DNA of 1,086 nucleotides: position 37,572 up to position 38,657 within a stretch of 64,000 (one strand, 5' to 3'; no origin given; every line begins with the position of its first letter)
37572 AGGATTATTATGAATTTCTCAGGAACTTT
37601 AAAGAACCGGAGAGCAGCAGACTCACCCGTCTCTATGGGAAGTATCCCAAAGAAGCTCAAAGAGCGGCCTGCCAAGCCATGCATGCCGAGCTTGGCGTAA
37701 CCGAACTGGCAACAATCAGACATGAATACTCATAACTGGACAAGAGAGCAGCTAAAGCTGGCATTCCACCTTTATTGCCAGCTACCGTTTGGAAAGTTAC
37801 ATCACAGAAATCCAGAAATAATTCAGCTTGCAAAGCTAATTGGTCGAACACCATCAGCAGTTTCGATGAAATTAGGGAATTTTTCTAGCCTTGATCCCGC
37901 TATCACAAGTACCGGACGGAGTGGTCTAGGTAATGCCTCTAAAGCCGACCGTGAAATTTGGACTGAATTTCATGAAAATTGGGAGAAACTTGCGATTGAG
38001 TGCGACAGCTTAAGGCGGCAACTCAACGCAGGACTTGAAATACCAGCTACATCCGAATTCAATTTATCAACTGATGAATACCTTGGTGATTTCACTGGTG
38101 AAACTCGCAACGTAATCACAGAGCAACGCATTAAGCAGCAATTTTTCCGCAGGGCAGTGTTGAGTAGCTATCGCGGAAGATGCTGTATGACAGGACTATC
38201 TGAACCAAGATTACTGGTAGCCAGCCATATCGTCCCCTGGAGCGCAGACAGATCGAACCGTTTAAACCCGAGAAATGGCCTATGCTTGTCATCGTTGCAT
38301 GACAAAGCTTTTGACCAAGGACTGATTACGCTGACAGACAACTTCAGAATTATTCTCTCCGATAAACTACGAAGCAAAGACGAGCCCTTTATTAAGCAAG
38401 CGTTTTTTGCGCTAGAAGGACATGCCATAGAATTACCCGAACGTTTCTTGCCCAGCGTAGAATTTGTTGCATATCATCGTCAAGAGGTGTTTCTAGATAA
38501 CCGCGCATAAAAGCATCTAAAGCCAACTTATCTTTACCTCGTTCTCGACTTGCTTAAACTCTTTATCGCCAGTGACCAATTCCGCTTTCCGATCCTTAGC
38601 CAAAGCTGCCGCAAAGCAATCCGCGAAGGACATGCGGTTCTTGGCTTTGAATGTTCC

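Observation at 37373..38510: Truncated C5 methyltransferase fragment followed by an intact HNH-family nuclease: decayed restriction-modification system or methylation-dependent nuclease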

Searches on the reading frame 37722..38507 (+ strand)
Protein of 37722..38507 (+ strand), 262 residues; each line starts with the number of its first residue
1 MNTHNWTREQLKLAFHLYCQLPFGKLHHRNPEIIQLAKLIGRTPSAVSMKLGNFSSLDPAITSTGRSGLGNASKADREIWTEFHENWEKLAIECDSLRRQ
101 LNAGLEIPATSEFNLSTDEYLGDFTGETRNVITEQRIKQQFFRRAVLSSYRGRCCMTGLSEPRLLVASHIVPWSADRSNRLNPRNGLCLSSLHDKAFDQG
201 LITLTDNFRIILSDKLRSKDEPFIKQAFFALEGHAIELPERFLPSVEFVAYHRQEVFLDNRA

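Call 3: search_protein_families(library=pfam, proteins=[window:37722-38507:+], max_evalue=1)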
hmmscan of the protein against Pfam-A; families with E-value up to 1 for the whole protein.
window:37722-38507:+ (262 aa): 1 family
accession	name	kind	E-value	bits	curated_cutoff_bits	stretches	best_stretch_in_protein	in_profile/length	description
PF13391.12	HNH_2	-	6.4e-14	52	21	1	154-204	1-65/66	HNH endonuclease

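Call 5: search_protein_families(library=ncbifam, proteins=[window:37722-38507:+], max_evalue=1)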
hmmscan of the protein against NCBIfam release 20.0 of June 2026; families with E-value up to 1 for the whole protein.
window:37722-38507:+ (262 aa): 2 families
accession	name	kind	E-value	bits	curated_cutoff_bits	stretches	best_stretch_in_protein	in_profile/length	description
NF045808.1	PT-DNA_restrict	exception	2.4e-18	66.3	180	1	131-257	154-283/284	phosphorothioated DNA-binding restriction endonuclease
NF040563.1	guided_IscB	equivalog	0.082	12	175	1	142-227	183-265/314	RNA-guided endonuclease IscB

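Call 6: search_protein_families(library=padloc, proteins=[window:37722-38507:+], max_evalue=1)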
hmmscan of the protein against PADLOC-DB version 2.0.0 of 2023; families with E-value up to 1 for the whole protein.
window:37722-38507:+ (262 aa): 3 families
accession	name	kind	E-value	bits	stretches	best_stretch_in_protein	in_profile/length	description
PDLC04132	HNH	-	8.4e-122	403.8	1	2-260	25-275/286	-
PDLC03546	HNH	-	1.6e-46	156.6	1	4-260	12-280/282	Type II restriction enzyme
PDLC03529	REase_II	-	1.8e-05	22.1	1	153-217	284-348/389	Type II restriction enzyme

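Call 7: search_solved_structures(query=window:37722-38507:+, max_evalue=1, show_alignments=2)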
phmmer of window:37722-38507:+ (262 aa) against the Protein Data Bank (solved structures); distinct sequences matched with E-value up to 1: 1.
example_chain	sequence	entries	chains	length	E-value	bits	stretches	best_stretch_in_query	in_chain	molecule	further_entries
6yex_A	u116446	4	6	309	4.9e-12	49.1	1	129-257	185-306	HNH endonuclease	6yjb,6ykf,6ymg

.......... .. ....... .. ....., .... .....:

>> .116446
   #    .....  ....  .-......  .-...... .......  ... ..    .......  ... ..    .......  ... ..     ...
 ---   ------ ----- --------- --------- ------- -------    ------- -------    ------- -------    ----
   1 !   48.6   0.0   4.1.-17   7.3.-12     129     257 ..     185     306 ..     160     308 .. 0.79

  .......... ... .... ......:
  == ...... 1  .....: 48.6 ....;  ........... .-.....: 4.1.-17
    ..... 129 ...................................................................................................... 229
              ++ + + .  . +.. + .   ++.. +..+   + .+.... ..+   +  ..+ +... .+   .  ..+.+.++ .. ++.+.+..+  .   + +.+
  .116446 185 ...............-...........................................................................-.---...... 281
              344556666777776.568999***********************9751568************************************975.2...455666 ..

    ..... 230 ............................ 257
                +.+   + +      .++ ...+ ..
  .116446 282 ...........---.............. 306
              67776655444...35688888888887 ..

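Call 10: find_homologous_proteins(query=window:37722-38507:+, max_evalue=0.001)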
Query window:37722-38507:+ (262 aa): 7683 proteins with E <= 0.001 among 8000 candidates; the best 120 are listed.
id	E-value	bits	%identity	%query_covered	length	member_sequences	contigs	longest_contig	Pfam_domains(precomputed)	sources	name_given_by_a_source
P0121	6.4e-167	571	96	100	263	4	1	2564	PF13391.13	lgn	-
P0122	1.5e-119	416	69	100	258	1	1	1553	PF13391.13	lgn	-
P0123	2.8e-119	415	69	99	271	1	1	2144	PF13391.13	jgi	jgi:hypothetical protein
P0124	3.6e-119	415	69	100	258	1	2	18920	PF13391.13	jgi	-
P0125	1.0e-118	414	68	100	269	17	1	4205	PF13391.13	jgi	-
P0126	1.1e-118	413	68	100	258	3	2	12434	PF13391.13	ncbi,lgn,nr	ncbi:MAG TPA: HNH endonuclease signature motif containing protein [Gallionella sp.]|nr:HNH endonucle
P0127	1.4e-118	413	69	100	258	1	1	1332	PF13391.13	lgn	-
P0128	1.5e-118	413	69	100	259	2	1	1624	PF13391.13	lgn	-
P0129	1.8e-118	413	68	100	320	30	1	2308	PF13391.13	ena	-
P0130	2.3e-118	412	69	99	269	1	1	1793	PF13391.13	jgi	-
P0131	7.3e-118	411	70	100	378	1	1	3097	PF13391.13,PF00145.24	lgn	-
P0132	9.8e-118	410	69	100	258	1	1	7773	PF13391.13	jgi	jgi:putative restriction endonuclease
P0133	1.1e-117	410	70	100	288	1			PF13391.13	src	-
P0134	1.2e-117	410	70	99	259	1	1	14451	PF13391.13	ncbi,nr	ncbi:MAG: HNH endonuclease [Nitrosomonadales bacterium]|nr:HNH endonuclease [Nitrosomonadales bacter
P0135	1.4e-117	410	65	100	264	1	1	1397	PF13391.13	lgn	-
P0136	1.6e-117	410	67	100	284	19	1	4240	PF13391.13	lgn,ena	-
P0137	2.0e-117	409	69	99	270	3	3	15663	PF13391.13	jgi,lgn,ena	-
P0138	2.2e-117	409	69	100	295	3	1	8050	PF13391.13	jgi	-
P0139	2.4e-117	409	67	100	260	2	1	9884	PF13391.13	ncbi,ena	-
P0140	3.4e-117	409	70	100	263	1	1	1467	PF13391.13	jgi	jgi:predicted restriction endonuclease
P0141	3.8e-117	408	66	100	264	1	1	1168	PF13391.13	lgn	-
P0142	4.8e-117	408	70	98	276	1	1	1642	PF13391.13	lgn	-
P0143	5.7e-117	408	68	99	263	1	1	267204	PF13391.13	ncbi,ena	-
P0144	6.3e-117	408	66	100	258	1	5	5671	PF13391.13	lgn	-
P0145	6.8e-117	408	70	98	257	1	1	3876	PF13391.13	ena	-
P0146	7.9e-117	407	68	100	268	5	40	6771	PF13391.13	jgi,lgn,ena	-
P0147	1.3e-116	407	68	100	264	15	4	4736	PF13391.13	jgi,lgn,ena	-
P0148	1.3e-116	407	68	100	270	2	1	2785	PF13391.13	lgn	-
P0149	1.4e-116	407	70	100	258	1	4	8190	PF13391.13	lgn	-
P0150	1.4e-116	407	67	99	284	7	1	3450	PF13391.13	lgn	-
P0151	1.6e-116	406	69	100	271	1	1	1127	PF13391.13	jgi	jgi:hypothetical protein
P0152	1.7e-116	406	68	100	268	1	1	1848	PF13391.13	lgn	-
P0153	1.8e-116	406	66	100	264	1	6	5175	PF13391.13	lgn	-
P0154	2.0e-116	406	68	99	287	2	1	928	PF13391.13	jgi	jgi:hypothetical protein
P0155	2.4e-116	406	70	99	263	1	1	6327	PF13391.13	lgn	-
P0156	2.4e-116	406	67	100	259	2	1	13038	PF13391.13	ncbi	-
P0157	3.3e-116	405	69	100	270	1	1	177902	PF13391.13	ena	-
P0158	3.6e-116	405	67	100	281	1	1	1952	PF13391.13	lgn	-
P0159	4.1e-116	405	67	100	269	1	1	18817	PF13391.13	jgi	jgi:hypothetical protein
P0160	4.2e-116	405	68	100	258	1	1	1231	PF13391.13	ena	-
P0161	4.3e-116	405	66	99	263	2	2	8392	PF13391.13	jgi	jgi:predicted restriction endonuclease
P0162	4.9e-116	405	68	100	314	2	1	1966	PF13391.13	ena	-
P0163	5.0e-116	405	68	100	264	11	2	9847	PF13391.13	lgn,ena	-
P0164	6.0e-116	404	67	100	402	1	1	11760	PF13391.13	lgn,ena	-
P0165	6.3e-116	404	68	100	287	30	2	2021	PF13391.13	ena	-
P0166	6.3e-116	404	69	100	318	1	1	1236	PF13391.13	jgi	jgi:DNA (cytosine-5)-methyltransferase 1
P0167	6.3e-116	404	68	100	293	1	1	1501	PF13391.13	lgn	-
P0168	6.8e-116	404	67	99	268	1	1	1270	PF13391.13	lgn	-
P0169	7.8e-116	404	67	99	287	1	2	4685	PF13391.13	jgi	-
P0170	7.9e-116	404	68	100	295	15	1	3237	PF13391.13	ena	-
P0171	8.7e-116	404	68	100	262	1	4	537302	PF13391.13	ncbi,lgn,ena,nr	ncbi:MAG: HNH endonuclease [Gallionella sp.]|nr:HNH endonuclease [Gallionella sp.]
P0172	9.2e-116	404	69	99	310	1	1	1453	PF13391.13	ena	-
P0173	1.0e-115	404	69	99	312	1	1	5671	PF13391.13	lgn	-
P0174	1.0e-115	404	69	98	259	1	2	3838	PF13391.13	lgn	-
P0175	1.1e-115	404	69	100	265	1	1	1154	PF13391.13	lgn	-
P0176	1.3e-115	403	68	100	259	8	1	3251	PF13391.13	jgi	jgi:hypothetical protein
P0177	1.6e-115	403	66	100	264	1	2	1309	PF13391.13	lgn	-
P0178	1.9e-115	403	68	99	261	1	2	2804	PF13391.13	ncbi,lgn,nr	ncbi:MAG TPA: HNH endonuclease [Azonexus sp.]|nr:HNH endonuclease [Azonexus sp.]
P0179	2.4e-115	402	68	100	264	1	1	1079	PF13391.13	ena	-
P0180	2.4e-115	402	67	100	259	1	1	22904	PF13391.13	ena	-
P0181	2.7e-115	402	67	99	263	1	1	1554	PF13391.13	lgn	-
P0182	3.0e-115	402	68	99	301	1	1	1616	PF13391.13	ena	-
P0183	3.0e-115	402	66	99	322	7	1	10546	PF13391.13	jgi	jgi:hypothetical protein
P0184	3.5e-115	402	67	100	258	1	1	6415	PF13391.13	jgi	jgi:hypothetical protein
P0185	3.7e-115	402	67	100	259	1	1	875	PF13391.13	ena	-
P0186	3.7e-115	402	68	100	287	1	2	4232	PF13391.13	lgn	-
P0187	3.7e-115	402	67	100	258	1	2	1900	PF13391.13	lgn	-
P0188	3.7e-115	402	67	100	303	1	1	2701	PF13391.13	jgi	jgi:putative restriction endonuclease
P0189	3.7e-115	402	67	100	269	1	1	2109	PF13391.13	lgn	-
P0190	4.0e-115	402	66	99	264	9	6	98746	PF13391.13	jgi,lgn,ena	jgi:predicted restriction endonuclease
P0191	4.1e-115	402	68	99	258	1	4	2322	PF13391.13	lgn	-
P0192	4.2e-115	402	68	100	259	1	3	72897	PF13391.13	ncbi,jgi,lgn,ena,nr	ncbi:MAG TPA: HNH endonuclease [Burkholderiales bacterium]|nr:HNH endonuclease [Burkholderiales bact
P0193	4.4e-115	402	68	100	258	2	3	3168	PF13391.13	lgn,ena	-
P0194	4.6e-115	402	68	99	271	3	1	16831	PF13391.13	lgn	-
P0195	4.8e-115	402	67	100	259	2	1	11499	PF13391.13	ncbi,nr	ncbi:MAG: HNH endonuclease [Rhodocyclaceae bacterium]|nr:HNH endonuclease [Rhodocyclaceae bacterium]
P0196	4.8e-115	402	67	99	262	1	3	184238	PF13391.13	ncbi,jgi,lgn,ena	-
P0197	5.0e-115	401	68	100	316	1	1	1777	PF13391.13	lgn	-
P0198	5.4e-115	401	67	100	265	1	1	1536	PF13391.13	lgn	-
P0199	5.7e-115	401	68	100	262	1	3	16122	PF13391.13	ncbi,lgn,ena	-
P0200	6.4e-115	401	66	99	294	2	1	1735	PF13391.13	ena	-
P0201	6.5e-115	401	67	99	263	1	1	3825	PF13391.13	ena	-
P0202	7.8e-115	401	67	100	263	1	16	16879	PF13391.13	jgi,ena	jgi:predicted restriction endonuclease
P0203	8.0e-115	401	68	99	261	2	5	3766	PF13391.13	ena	-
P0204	8.3e-115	401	67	100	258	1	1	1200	PF13391.13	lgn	-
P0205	8.8e-115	401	68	100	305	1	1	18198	PF13391.13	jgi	-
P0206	9.0e-115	401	65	100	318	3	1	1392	PF13391.13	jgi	jgi:putative restriction endonuclease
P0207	1.0e-114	400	67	100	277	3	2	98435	PF13391.13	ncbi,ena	-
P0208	1.2e-114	400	66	100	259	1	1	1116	PF13391.13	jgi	jgi:predicted restriction endonuclease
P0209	1.2e-114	400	65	99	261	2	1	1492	PF13391.13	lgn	-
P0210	1.4e-114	400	66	99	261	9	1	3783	PF13391.13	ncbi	-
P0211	1.6e-114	400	69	98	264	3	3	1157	PF13391.13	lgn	-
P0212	1.6e-114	400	66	100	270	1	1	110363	PF13391.13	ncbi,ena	-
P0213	1.7e-114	400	69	98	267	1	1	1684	PF13391.13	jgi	jgi:hypothetical protein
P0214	1.8e-114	400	66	100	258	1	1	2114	PF13391.13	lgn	-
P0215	1.8e-114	400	69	98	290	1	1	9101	PF13391.13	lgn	-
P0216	1.9e-114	400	67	100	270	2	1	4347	PF13391.13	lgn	-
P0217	1.9e-114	400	66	100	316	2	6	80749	PF13391.13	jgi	jgi:hypothetical protein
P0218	2.5e-114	399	68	100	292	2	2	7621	PF13391.13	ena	-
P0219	2.5e-114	399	66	100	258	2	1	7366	PF13391.13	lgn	-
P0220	2.9e-114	399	66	99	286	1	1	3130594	PF13391.13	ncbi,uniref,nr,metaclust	ncbi:restriction endonuclease [Sulfuricella denitrificans skB26]|uniref:Restriction endonuclease n=1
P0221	3.0e-114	399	64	99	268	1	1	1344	PF13391.13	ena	-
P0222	3.1e-114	399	66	100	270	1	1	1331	PF13391.13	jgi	jgi:putative restriction endonuclease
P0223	3.2e-114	399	65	99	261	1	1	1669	PF13391.13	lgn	-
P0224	3.5e-114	399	66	100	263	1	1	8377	PF13391.13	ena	-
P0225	3.5e-114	399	66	100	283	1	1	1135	PF13391.13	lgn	-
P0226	3.7e-114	399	69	100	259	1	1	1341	PF13391.13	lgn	-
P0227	3.8e-114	399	67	100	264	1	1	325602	PF13391.13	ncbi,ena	-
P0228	3.8e-114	399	68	99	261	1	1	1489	PF13391.13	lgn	-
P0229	4.1e-114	398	67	100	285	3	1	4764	PF13391.13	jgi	-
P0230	4.1e-114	398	66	100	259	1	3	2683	PF13391.13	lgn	-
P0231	4.4e-114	398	67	99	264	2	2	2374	PF13391.13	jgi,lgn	jgi:hypothetical protein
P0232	4.6e-114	398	66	99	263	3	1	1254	PF13391.13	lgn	-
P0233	4.8e-114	398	68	98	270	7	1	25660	PF13391.13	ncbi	-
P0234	5.1e-114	398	67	100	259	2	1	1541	PF13391.13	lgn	-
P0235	5.1e-114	398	64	100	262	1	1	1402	PF13391.13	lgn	-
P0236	5.2e-114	398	66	100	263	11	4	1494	PF13391.13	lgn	-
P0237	5.3e-114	398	67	99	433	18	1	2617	PF13391.13,PF00145.24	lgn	-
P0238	5.4e-114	398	68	99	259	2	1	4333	PF13391.13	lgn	-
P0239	5.5e-114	398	65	99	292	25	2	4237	PF13391.13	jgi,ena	-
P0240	6.0e-114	398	68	100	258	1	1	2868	PF13391.13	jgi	jgi:putative restriction endonuclease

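Call 13: find_encoding_contigs(protein=P0121, flank=5000, max_places=4)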
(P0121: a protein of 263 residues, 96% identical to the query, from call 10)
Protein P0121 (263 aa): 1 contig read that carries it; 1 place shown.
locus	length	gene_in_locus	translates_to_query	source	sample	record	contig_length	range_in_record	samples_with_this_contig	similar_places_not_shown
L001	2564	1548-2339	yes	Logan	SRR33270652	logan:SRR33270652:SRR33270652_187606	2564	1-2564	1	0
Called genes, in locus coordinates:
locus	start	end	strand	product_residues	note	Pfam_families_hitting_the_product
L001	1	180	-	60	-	?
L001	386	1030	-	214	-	PF00156:Pribosyltran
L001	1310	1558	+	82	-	-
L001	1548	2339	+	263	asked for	PF13391:HNH_2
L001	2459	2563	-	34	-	?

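Call 21: find_related_loci(query=A1, collection=genome_contigs, flank=6000)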
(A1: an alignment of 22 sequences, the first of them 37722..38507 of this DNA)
Query A1 (262 aa) in genome_contigs; peptide patterns used: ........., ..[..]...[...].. (x = any residue, [..] = any of these).
600 stretches matched a pattern (row limit reached: there are more); 590 encode a relative of the query (tblastn E <= 1e-3); the best 80 are kept; 80 distinct loci.
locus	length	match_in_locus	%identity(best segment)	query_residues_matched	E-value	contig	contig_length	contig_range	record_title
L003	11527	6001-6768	70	1-260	2e-125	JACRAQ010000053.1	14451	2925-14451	MAG: Nitrosomonadales bacterium isolate NC_groundwater_1598_Pr3_B-0.1um_59_17 SR-2_scaffold_141_1554748, whole genome sh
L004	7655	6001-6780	68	1-261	1e-125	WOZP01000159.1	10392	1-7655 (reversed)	MAG: Rugosibacter sp. isolate WOFB27 NODE_2645_length_10392_cov_17.488730, whole genome shotgun sequence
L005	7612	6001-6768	68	1-261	2e-125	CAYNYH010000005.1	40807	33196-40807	MAG TPA_asm: uncultured Gallionella sp. isolate binchicken_co134_1040 genome assembly, contig: NODE_2014_length_40807_co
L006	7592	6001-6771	69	1-261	5e-125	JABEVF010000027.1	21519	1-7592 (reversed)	MAG: Gallionella sp. isolate MAG 25 k99_391243, whole genome shotgun sequence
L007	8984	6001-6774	67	1-262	5e-124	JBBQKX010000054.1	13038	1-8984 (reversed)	MAG: Burkholderiales bacterium isolate Co_metawrap_545 Cmw_545_k141_11336874_length_13038_cov_12.9963, whole genome shot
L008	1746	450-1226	69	1-261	8e-133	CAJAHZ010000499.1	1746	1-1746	MAG: uncultured proteobacterium isolate Loc090519-8m_bin-1010 genome assembly, contig: bin-1010:499/515, whole genome sh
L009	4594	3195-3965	68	1-257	2e-124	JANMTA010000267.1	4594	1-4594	MAG: Betaproteobacteria bacterium isolate SOY_29_metabat_291_sub SOY_29_k141_5125227, whole genome shotgun sequence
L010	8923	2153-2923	67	1-261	2e-123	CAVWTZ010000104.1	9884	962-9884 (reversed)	MAG: uncultured beta proteobacterium isolate MFD03323.bin.2.67 genome assembly, contig: contig_203258, whole genome shot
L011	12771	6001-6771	68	1-261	2e-122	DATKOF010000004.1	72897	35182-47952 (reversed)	MAG TPA_asm: Burkholderiales bacterium isolate SMAG_U14757 k141_1997677, whole genome shotgun sequence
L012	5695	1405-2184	67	1-261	1e-122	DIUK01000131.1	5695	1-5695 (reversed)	MAG TPA_asm: Rhodocyclaceae bacterium UBA6160 UBA6160_contig_47960, whole genome shotgun sequence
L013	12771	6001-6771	68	1-261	4e-122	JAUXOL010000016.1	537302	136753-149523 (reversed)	MAG: Gallionella sp. isolate C10_concoct.bin.22 C10_k141_126880, whole genome shotgun sequence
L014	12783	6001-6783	67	1-261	4e-122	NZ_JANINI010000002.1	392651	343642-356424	Methyloversatilis sp. XJ19-49 Scaffold2, whole genome shotgun sequence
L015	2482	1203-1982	69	1-261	1e-127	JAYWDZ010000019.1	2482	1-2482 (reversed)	MAG: Nitrosomonadales bacterium isolate GL97_DN_concoct_123 GL97_DN_concoct_123_18, whole genome shotgun sequence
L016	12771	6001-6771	67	1-261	1e-121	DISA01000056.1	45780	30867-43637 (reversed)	MAG TPA_asm: Gallionellaceae bacterium UBA6222 UBA6222_contig_20602, whole genome shotgun sequence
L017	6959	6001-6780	67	1-261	2e-121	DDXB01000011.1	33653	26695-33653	MAG TPA_asm: Rhodocyclaceae bacterium UBA2271 UBA2271_contig_4836, whole genome shotgun sequence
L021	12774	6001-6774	65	1-261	2e-120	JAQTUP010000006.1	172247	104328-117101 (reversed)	MAG: Gallionella sp. isolate STB_67 NODE_198_length_172247_cov_153.854741_Sandtown_B, whole genome shotgun sequence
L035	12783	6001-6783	65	1-261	3e-118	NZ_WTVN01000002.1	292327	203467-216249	Aromatoleum toluvorans strain Td21 NODE_2_length_292327_cov_32.8835, whole genome shotgun sequence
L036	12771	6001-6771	64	1-259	5e-118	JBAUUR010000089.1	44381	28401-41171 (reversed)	MAG: Gallionellaceae bacterium isolate MFD05931_ilm_asm_bin2 k127_90272, whole genome shotgun sequence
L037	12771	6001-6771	68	6-262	1e-117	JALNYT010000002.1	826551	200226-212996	MAG: Sulfuritalea sp. isolate SO_2017_GW1 bin 197 NODE_34_length_826551_cov_16.695253_OW334_2017, whole genome shotgun s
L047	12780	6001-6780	64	1-261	3e-116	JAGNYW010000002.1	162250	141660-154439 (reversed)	MAG: Methyloversatilis sp. isolate Go_SlAct_bin_233 Go_SlAct_171_length_162250_cov_32.584266, whole genome shotgun seque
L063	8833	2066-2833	65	1-257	3e-112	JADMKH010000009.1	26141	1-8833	MAG: Thiobacillus sp. isolate MAG_95 NODE_1546_length_26141_cov_5.104769, whole genome shotgun sequence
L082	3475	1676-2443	59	5-261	4e-107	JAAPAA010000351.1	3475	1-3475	MAG: Thiobacillaceae bacterium isolate AHI16 k141_1391131, whole genome shotgun sequence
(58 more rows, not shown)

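Call 25: search_protein_families(library=pfam, proteins=[L036:6650-7189:+, L082:2462-3094:+, L063:2848-3327:+, L035:7257-7943:+, L021:6980-7642:+, L037:7004-7744:-, L047:4834-5980:+, L047:8546-10501:-], max_evalue=0.1)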
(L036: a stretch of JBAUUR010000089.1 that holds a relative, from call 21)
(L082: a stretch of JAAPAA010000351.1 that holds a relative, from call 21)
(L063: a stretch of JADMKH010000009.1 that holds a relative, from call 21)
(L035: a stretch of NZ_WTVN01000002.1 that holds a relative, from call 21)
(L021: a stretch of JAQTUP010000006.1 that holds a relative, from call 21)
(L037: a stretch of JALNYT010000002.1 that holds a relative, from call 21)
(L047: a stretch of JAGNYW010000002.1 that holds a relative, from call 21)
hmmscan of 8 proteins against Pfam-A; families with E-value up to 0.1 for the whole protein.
L036:6650-7189:+ (180 aa): 0 families

L082:2462-3094:+ (211 aa): 0 families

L063:2848-3327:+ (160 aa): 0 families

L035:7257-7943:+ (229 aa): 1 family
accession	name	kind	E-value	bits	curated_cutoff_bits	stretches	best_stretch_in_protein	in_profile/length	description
PF09019.17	EcoRII-C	-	1.4e-67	227.4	25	1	49-220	1-165/165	EcoRII C terminal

L021:6980-7642:+ (221 aa): 1 family
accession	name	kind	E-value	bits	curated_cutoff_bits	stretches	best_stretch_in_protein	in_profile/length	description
PF15515.12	MvaI_BcnI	-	2.6e-31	109.8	25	1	12-213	31-227/227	MvaI/BcnI restriction endonuclease family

L037:7004-7744:- (246 aa): 0 families

L047:4834-5980:+ (382 aa): 1 family
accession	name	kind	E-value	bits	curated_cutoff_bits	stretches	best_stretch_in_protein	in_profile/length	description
PF00145.23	DNA_methylase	-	4.9e-80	269.8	22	1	36-365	1-320/324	C-5 cytosine-specific DNA methylase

L047:8546-10501:- (651 aa): 2 families
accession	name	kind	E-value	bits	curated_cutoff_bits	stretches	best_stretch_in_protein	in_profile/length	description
PF01964.24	ThiC_Rad_SAM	-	8.5e-184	611.6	25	1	153-612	2-419/420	Radical SAM ThiC family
PF13667.11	ThiC-associated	-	3e-33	113.9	27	1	34-111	1-81/81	ThiC-associated domain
